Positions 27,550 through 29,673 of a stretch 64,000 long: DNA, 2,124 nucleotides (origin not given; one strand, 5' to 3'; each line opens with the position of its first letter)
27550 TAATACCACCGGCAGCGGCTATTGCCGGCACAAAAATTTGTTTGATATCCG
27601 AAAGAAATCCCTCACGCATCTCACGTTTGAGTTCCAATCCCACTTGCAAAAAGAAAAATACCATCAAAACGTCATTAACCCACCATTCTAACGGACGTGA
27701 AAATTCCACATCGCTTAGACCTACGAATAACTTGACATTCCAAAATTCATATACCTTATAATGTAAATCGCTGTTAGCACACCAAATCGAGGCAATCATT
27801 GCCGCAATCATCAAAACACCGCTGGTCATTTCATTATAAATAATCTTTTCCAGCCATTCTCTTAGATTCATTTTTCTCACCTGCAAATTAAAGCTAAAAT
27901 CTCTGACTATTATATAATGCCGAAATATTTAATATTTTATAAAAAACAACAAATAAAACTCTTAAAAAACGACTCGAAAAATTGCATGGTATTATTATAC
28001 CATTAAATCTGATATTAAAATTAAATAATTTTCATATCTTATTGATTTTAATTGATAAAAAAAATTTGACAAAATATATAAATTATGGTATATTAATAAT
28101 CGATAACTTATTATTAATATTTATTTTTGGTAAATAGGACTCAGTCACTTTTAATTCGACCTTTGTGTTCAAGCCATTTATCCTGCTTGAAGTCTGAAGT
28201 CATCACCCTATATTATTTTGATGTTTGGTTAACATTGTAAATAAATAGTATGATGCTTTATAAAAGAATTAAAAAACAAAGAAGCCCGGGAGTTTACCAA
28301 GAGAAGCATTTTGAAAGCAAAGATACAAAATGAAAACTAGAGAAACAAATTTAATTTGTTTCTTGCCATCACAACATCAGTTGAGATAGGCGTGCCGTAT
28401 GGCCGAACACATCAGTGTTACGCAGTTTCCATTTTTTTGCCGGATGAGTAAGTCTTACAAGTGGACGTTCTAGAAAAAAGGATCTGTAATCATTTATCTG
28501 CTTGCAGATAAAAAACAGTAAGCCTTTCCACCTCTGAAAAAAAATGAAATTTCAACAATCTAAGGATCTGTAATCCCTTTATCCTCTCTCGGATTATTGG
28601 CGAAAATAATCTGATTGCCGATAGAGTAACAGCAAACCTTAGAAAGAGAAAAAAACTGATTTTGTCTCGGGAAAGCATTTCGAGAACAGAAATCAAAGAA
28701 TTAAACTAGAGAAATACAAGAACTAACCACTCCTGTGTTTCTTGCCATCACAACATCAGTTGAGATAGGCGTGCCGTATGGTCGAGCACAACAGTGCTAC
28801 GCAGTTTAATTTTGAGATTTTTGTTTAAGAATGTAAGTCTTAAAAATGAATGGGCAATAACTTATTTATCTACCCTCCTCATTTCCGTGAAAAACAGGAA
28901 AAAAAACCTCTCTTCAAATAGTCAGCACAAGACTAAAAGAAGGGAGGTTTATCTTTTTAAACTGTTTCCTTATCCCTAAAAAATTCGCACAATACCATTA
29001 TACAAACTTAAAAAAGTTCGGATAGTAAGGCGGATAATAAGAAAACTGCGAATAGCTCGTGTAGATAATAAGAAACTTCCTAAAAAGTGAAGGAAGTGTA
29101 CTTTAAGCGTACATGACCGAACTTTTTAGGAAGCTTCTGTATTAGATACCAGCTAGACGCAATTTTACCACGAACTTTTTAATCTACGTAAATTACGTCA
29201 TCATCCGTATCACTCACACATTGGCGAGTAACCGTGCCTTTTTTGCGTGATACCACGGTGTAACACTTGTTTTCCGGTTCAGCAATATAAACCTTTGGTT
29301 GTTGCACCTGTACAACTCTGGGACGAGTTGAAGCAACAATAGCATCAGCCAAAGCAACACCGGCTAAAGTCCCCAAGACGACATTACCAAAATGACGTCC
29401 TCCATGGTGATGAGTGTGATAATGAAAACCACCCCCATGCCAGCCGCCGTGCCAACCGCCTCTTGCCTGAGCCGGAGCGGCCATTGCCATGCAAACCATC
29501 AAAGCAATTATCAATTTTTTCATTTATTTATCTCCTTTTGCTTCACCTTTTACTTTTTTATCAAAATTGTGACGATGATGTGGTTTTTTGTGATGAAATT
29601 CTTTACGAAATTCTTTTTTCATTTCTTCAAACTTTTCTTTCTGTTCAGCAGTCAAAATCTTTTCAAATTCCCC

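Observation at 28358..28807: Two tandem copies of a roughly 70-nt element with compensatory base changes in a hairpin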

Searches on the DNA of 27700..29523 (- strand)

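Call 5: search_rna_families(source=window, start=27700, end=29300, threshold=evalue, max_evalue=10, show_alignments=4)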
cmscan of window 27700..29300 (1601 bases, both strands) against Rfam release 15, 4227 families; matches with E-value up to 10: 8.
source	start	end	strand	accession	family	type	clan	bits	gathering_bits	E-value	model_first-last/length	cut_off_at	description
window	28800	28951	+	RF02921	RT-14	Gene; sRNA;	-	28.3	48.1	0.21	1-144/144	no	RT-14 RNA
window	28888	28969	+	RF02445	SpR14_sRNA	Gene; sRNA;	-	21.9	50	4.8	1-80/80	no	Streptococcus sRNA SpR14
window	28886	29065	+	RF02815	Lig_thermometer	Cis-reg; thermoregulator;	-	20.6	51.5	4.2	1-205/205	no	Lig 5' UTR thermometer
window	28834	28958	+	RF02371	PyrG_leader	Cis-reg; leader;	-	20.6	65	9.3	1-78/78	no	PyrG leader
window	28636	28701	+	RF03002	lysM-Prevotella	Cis-reg;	-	20.1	66.6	5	1-66/66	no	lysM-Prevotella RNA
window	28079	28206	-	RF02921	RT-14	Gene; sRNA;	-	20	48.1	7.3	1-144/144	no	RT-14 RNA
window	29075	29136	+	RF03790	MIR8008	Gene; miRNA;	-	19.8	66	0.67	1-55/55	no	MIR8008 microRNA precursor family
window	29145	29211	-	RF00355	snoR28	Gene; snRNA; snoRNA; CD-box;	-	18.8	45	3.1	1-78/78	no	Small nucleolar RNA snoR28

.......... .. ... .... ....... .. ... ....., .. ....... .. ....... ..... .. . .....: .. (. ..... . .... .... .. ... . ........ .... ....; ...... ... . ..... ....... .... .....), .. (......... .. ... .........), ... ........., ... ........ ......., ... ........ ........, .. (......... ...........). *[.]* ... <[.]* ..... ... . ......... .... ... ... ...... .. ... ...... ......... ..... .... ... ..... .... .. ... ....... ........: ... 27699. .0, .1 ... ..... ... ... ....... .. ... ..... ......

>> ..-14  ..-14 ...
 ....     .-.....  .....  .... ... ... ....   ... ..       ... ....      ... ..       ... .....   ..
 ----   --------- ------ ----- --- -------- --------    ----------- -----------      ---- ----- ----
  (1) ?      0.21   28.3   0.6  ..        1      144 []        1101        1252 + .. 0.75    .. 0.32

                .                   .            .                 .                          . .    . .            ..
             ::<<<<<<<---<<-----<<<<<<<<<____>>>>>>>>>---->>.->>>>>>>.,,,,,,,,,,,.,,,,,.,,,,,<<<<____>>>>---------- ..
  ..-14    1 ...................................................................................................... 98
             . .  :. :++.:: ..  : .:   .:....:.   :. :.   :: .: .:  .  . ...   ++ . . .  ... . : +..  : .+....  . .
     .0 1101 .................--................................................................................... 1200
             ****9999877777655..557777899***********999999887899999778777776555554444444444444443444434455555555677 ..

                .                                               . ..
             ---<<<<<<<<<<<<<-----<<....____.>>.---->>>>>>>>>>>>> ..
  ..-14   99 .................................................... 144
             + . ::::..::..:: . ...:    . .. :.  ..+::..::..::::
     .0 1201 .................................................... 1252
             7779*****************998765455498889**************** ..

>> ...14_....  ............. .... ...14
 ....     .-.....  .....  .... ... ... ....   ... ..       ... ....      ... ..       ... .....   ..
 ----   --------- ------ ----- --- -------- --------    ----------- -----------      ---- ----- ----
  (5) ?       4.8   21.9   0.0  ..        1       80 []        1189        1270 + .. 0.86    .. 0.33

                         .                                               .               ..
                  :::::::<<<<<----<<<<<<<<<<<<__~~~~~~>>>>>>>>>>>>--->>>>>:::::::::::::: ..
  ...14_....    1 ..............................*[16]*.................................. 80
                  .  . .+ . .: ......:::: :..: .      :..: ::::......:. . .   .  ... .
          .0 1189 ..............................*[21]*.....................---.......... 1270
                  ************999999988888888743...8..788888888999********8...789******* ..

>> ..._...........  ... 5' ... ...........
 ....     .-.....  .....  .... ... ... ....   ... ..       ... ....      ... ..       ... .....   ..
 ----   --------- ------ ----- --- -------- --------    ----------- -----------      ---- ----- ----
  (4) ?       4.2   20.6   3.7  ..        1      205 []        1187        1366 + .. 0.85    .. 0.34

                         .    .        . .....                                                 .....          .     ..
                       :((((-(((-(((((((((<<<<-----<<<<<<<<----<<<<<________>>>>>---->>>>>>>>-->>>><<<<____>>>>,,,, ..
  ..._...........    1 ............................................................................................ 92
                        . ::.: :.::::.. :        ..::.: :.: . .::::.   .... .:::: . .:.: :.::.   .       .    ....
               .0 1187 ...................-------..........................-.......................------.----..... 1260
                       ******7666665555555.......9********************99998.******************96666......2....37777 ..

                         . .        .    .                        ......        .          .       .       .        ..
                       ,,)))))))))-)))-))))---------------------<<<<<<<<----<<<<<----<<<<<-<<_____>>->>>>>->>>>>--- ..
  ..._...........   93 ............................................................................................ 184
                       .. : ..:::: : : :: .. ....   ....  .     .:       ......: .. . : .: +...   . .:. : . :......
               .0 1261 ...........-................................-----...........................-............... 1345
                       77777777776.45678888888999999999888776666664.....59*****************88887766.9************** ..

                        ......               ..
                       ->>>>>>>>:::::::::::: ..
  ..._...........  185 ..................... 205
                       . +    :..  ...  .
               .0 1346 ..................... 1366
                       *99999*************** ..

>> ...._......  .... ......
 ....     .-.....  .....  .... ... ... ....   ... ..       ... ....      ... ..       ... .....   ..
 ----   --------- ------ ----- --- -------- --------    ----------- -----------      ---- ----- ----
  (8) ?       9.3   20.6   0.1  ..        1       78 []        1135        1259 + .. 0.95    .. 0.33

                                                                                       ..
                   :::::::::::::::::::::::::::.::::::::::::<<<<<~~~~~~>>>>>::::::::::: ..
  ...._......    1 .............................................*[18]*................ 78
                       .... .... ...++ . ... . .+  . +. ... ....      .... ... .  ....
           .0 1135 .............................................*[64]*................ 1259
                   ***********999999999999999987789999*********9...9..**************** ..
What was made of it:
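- On Any Rfam 15 family (including nhaA-I/II, GOLLD, ROOL, OLE, HEARO, raiA, alphaproteobacterial sRNAs, tRNA, tmRNA): On 27700-29300 at E up to 10, the best match is RT-14 at 28.3 bits against a threshold of 48.1, and it does not cover the repeats (call 5).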

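Call 20: search_rna_families(source=L001, start=10300, end=11400, threshold=evalue, max_evalue=10, show_alignments=2)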
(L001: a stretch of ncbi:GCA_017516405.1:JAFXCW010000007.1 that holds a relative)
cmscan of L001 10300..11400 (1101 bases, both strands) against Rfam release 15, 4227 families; matches with E-value up to 10: 21.
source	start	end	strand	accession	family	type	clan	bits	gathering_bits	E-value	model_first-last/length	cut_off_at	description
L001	10367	10447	-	RF03845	mir-3327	Gene; miRNA;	-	34.2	85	0.00029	1-89/89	no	mir-3327 microRNA precursor family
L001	10348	10471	-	RF02625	WsnRNA46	Gene; sRNA;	-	26.5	65.3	0.0086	1-151/151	no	Wolbachia sRNA 46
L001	10378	10440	-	RF00697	mir-186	Gene; miRNA;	-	21.4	70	0.32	1-82/82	no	mir-186 microRNA precursor family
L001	10367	10446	-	RF04174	MIR4208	Gene; miRNA;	-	20.6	140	2.7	1-191/191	no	MIR4208 microRNA precursor family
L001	10503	10574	-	RF04180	BTnc231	Gene; sRNA;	-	19.8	80.4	0.23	80-153/154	no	Bacteroides sRNA BTnc231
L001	10375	10437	+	RF00697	mir-186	Gene; miRNA;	-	19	70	1.4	1-82/82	no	mir-186 microRNA precursor family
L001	10367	10447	+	RF03208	mir-1781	Gene; miRNA;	-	18.9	68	1.4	1-86/86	no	mir-1781 microRNA precursor family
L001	10471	10586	+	RF01223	snR13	Gene; snRNA; snoRNA; CD-box;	CL00045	18.6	47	2.8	1-124/124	no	Small nucleolar RNA snR13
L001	10494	10617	+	RF01808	MicX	Gene; sRNA;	-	18.3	75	0.22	1-194/194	no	MicX Vibrio cholerae sRNA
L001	10496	10532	-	RF00489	ctRNA_p42d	Gene; antisense;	-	18.1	50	0.83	1-46/46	no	ctRNA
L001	10351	10465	+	RF04127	MIR8007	Gene; miRNA;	-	17.8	195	1.2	1-226/226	no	MIR8007 microRNA precursor family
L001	10319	10456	+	RF02430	SpF19_sRNA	Gene; sRNA;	-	17.1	60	7.5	1-99/99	no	Streptococcus sRNA SpF19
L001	10489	10606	-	RF03532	SQ2397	Cis-reg;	-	16.8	100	3.5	1-243/243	no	Cis-regulator of HTH transcription factor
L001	10350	10463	-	RF04036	mir-2076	Gene; miRNA;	-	16.5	90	4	1-68/68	no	mir-2076 microRNA precursor family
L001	10710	10728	-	RF02914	DUF805b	Cis-reg;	CL00115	15.6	35.6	0.23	1-35/35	no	DUF805b RNA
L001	10847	10888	-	RF01170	snoU61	Gene; snRNA; snoRNA; CD-box;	CL00067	15.3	55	4.9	1-84/84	no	Small nucleolar RNA U61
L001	10352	10462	-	RF04128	MIR8562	Gene; miRNA;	-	14.9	211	6.4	61-182/242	no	MIR8562 microRNA precursor family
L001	10825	10868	-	RF03012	Mu-gpT-DE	Gene; sRNA;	-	14.5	49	3.1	1-53/53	no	Mu-gpT-DE RNA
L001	11344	11383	+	RF01133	sR3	Gene; snRNA; snoRNA; CD-box;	-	13.5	41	1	1-55/55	no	Small nucleolar RNA sR3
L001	10752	10841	-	RF01675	CrcZ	Gene; sRNA;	-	11.7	95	1.4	1-398/398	no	Pseudomonas sRNA CrcZ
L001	10666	10706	+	RF03046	Pseudomonadales-1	Gene; sRNA;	-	11.4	68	7.7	31-72/164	no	Pseudomonadales-1 RNA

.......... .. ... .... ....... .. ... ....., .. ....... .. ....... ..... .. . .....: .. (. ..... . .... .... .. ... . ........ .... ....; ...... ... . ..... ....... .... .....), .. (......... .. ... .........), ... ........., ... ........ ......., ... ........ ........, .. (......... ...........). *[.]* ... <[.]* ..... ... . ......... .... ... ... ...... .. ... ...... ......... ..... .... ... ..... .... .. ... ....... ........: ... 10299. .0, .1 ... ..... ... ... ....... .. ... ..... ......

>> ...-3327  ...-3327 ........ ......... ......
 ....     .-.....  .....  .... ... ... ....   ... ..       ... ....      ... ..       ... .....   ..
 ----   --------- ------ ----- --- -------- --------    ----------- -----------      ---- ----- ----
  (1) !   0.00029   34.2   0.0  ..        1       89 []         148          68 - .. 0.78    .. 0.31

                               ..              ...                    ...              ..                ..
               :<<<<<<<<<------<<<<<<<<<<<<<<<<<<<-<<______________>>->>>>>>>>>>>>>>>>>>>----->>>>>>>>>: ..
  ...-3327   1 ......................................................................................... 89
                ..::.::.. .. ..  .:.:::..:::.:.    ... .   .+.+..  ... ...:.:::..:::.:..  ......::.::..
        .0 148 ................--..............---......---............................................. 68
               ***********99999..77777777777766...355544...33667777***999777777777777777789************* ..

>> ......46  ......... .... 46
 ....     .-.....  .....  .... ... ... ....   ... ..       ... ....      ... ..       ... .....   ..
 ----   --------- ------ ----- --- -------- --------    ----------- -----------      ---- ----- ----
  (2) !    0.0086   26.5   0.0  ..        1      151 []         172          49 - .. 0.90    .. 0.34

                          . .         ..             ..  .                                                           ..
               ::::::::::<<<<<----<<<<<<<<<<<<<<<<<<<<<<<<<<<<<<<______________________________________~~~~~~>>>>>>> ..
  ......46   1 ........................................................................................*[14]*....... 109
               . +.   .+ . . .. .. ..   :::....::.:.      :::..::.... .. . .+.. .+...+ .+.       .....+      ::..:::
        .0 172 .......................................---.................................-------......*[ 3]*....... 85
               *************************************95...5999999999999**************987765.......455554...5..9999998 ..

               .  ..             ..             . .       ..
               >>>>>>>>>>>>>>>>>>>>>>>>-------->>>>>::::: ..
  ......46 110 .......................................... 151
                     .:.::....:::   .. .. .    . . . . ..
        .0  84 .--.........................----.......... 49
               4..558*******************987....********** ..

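Call 24: search_dna_similar(query=window:28100-28960:+, collection=phages, mode=distant, max_evalue=0.01)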
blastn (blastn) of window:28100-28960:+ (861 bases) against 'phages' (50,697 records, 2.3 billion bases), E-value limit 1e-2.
No match.

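Call 25: search_dna_similar(query=window:28100-28960:+, collection=plasmids, mode=distant, max_evalue=0.01)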
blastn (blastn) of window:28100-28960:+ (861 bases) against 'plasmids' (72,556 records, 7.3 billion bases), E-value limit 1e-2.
No match.
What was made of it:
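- Tried and rejected: blastn against phages and plasmids (calls 24, 25).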

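Call 46: build_rna_model(alignment_id=A4, structure=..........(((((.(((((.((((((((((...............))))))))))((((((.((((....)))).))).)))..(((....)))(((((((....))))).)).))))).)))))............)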
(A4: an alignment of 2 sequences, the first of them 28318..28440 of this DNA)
Model R1 built from alignment A4 (2 sequences, 139 columns); structure: as given.
model positions 139; base pairs 40; branch points 3; effective number of sequences 0.96; information 0.591 bits per position. Calibrated on 0.2 Mb of random sequence (short: E-values are rough).
structure used (alignment columns):
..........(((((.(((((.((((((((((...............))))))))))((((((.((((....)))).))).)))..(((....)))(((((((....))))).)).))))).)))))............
